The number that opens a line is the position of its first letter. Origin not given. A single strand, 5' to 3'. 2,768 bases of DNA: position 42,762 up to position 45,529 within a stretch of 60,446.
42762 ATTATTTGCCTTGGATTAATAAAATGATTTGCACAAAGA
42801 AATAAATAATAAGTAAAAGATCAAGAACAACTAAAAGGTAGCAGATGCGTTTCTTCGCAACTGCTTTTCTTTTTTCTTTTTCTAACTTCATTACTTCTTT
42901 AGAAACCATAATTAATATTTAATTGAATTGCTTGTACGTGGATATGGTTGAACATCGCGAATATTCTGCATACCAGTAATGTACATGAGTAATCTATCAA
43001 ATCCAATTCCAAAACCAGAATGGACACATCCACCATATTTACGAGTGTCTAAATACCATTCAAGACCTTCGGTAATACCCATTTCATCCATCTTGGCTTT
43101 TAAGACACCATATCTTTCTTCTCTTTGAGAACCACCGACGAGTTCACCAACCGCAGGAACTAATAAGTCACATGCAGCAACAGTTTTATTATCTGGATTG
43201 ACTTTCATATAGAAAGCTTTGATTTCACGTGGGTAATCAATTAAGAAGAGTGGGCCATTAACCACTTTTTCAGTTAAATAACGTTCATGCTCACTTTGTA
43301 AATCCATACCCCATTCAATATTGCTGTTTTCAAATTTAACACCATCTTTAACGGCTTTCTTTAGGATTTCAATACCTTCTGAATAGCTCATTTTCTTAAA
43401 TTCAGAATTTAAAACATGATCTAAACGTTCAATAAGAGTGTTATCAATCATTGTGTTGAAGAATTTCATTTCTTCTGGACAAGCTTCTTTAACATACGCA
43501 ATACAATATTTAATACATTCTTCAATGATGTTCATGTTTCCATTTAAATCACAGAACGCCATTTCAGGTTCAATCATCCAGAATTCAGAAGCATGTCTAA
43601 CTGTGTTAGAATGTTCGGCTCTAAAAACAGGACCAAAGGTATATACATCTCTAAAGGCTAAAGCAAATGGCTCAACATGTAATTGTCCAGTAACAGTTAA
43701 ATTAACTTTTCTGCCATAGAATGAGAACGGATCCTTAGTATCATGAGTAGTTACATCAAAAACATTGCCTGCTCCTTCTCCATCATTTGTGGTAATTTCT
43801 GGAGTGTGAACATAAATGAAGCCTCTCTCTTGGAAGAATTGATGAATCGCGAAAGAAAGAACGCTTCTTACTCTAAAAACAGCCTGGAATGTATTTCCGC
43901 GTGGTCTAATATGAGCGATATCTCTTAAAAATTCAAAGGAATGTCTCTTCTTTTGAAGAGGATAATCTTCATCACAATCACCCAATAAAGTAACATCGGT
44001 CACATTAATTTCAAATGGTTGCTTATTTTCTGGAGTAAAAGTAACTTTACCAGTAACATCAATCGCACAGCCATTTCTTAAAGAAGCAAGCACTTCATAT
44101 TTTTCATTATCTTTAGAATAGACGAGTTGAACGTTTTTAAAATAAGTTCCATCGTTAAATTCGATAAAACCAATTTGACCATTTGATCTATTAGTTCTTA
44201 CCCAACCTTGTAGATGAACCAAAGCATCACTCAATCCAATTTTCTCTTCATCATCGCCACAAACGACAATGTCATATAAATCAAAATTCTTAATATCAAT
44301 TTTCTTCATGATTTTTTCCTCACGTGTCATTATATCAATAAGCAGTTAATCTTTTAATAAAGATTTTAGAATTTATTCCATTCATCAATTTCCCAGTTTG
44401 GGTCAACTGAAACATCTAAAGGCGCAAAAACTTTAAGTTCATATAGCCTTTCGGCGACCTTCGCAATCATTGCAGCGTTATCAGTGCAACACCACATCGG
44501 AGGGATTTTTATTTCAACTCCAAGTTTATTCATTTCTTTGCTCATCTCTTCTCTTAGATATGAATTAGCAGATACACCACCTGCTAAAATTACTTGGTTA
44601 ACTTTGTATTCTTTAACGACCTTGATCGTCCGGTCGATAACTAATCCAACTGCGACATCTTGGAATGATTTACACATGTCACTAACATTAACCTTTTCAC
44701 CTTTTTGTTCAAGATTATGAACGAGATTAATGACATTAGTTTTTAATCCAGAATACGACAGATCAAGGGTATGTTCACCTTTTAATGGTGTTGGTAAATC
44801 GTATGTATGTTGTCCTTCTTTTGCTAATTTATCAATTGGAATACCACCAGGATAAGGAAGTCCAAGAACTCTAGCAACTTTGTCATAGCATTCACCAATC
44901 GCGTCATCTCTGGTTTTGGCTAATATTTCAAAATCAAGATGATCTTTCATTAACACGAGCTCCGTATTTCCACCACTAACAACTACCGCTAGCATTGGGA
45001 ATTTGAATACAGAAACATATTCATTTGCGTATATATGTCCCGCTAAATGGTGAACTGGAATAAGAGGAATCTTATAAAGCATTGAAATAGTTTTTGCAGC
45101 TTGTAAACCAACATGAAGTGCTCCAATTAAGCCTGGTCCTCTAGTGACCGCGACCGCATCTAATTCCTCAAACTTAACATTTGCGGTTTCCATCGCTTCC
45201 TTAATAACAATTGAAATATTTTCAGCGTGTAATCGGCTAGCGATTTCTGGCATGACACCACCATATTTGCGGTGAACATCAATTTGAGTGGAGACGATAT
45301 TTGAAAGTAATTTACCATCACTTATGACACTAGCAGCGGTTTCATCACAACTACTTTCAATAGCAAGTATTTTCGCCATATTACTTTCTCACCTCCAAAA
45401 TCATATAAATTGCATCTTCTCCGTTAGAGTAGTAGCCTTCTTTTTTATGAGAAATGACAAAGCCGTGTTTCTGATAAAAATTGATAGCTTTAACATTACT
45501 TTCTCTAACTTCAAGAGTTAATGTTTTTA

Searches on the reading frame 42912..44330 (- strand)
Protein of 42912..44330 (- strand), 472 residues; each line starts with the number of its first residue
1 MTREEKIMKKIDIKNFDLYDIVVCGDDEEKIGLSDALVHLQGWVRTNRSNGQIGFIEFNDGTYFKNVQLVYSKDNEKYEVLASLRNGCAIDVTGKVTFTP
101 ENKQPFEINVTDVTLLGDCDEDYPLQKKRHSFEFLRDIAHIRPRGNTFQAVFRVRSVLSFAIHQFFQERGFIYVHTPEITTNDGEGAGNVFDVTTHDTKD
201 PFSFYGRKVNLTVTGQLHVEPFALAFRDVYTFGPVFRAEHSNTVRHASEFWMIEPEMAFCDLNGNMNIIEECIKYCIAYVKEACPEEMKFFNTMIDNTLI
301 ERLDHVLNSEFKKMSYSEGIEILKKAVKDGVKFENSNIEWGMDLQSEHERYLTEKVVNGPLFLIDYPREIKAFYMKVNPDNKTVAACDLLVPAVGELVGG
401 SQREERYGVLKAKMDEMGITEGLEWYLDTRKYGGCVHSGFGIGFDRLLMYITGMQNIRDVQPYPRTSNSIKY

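Call 35: search_protein_families(library=pfam, proteins=[window:42912-44330:-], max_evalue=0.00001)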
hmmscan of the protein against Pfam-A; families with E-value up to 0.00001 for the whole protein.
window:42912-44330:- (472 aa): 2 families
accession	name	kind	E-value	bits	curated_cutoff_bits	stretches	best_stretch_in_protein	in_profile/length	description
PF00152.25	tRNA-synt_2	-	2.2e-65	221.2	25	1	140-466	10-307/308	tRNA synthetases class II (D, K and N)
PF01336.31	tRNA_anti-codon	-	3.1e-13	49.9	27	1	38-116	1-75/75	OB-fold nucleic acid binding domain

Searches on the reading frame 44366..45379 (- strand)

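Call 35: search_protein_families(library=pfam, proteins=[window:44366-45379:-], max_evalue=0.00001)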
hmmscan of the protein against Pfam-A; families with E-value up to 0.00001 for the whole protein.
window:44366-45379:- (337 aa): 2 families
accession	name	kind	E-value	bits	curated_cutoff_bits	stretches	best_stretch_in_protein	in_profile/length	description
PF00814.31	TsaD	-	1.5e-93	313.8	24.8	1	23-307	1-264/264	tRNA N6-adenosine threonylcarbamoyltransferase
PF22521.2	HypF_C_2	-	1.4e-08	35.2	27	1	182-301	123-235/241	Carbamoyltransferase, Kae1-like Domain, second subdomain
